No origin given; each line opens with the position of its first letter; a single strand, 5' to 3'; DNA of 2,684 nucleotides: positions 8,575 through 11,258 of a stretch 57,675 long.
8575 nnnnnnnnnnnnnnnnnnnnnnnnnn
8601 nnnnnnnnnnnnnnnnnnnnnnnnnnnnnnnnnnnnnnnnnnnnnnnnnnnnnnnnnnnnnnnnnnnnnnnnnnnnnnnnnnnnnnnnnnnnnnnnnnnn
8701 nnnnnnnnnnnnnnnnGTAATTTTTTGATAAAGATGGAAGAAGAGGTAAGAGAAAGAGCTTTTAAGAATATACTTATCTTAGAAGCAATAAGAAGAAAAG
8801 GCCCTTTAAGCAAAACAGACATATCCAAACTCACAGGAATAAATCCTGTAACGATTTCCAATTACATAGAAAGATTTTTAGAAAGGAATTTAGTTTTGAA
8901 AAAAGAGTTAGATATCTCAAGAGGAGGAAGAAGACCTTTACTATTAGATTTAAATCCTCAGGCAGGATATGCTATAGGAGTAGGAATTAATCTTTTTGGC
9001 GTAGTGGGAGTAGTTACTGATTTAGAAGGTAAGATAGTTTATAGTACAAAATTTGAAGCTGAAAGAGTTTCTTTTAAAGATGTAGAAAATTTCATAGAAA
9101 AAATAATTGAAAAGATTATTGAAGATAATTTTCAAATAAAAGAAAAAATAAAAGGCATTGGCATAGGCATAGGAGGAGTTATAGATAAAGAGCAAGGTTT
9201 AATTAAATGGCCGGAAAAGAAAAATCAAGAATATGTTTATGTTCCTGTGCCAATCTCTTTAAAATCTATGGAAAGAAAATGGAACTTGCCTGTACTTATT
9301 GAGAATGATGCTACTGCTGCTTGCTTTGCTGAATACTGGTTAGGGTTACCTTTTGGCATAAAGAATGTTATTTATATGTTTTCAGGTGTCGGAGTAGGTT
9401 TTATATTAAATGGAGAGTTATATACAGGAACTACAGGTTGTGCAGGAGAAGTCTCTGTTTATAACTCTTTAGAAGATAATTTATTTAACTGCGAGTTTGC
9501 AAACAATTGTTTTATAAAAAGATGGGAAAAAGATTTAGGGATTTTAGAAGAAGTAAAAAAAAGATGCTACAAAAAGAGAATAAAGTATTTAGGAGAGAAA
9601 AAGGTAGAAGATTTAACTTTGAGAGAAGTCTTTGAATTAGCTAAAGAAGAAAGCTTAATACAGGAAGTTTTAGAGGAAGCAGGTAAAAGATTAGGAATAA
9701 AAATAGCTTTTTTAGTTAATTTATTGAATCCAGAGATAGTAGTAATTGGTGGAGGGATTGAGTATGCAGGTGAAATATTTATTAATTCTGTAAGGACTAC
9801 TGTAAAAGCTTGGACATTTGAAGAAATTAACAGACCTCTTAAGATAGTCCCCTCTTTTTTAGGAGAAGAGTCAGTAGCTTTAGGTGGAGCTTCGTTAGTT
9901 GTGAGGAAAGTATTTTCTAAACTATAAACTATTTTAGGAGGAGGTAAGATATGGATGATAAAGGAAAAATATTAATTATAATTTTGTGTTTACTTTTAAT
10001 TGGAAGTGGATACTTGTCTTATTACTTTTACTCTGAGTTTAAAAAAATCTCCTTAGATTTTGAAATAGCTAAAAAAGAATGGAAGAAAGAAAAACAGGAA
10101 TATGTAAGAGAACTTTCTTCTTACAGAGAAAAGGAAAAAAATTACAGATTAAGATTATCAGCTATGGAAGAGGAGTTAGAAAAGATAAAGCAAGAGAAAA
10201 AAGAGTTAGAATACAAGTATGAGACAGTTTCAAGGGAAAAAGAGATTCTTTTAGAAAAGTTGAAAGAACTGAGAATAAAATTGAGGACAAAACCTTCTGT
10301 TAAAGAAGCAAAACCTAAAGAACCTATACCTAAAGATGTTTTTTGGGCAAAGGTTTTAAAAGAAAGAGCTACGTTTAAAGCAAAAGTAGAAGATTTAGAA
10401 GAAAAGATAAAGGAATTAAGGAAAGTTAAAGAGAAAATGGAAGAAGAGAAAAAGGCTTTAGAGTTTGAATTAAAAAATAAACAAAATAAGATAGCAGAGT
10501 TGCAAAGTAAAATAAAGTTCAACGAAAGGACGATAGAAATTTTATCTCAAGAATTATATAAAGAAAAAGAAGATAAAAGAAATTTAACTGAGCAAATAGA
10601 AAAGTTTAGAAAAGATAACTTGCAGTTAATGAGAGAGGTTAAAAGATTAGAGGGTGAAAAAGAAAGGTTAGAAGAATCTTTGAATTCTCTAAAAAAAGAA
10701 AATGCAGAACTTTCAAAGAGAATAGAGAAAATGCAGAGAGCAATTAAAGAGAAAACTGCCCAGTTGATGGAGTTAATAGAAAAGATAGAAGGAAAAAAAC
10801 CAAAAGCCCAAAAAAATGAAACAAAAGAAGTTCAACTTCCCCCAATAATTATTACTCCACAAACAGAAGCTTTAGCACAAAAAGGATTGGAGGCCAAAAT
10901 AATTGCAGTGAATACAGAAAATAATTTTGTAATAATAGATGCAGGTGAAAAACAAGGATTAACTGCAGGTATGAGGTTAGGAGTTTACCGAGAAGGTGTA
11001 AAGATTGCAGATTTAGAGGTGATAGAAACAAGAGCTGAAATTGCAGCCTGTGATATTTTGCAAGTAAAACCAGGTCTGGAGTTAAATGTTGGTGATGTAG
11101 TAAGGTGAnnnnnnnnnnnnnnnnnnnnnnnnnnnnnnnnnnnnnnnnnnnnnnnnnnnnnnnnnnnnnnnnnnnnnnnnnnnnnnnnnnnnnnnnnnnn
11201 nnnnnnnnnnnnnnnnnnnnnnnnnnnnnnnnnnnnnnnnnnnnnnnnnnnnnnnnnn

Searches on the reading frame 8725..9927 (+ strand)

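Call 15: search_protein_families(library=pfam, proteins=[window:8725-9927:+], max_evalue=0.001)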
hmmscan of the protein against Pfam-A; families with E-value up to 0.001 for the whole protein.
window:8725-9927:+ (400 aa): 3 families
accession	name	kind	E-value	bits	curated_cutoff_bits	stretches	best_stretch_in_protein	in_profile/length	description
PF00480.26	ROK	-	1.2e-36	127.2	22.9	1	94-393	12-292/294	ROK family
PF13412.12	HTH_24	-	8.7e-05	22.5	21.9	1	17-57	7-47/48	Winged helix-turn-helix DNA-binding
PF12802.13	MarR_2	-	0.00079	20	27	0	16-57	8-50/61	MarR family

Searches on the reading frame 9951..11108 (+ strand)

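Call 15: search_protein_families(library=pfam, proteins=[window:9951-11108:+], max_evalue=0.001)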
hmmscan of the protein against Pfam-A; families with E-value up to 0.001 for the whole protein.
window:9951-11108:+ (385 aa): 6 families
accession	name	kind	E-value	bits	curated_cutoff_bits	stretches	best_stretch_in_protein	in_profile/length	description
PF07888.16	CALCOCO1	-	8.5e-05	22.1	36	0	138-295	88-231/496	Calcium binding and coiled-coil domain (CALCOCO1) like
PF08614.16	ATG16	-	0.0002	22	33.7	1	142-257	72-187/200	Autophagy protein 16 (ATG16)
PF13851.11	GAS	-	0.0002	21.3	32.3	0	43-106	65-131/200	Growth-arrest specific micro-tubule binding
PF19220.6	Rod_CreS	-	0.00035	20.2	100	1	135-287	18-170/359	Crescentin, rod domain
PF05377.16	FlaC_arch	-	0.00071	20.4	27.8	1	230-267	2-39/55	Flagella accessory protein C (FlaC)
PF10473.14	CENP-F_leu_zip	-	0.00075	20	34.5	0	194-293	25-127/140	Leucine-rich repeats of kinetochore protein Cenp-F/LEK1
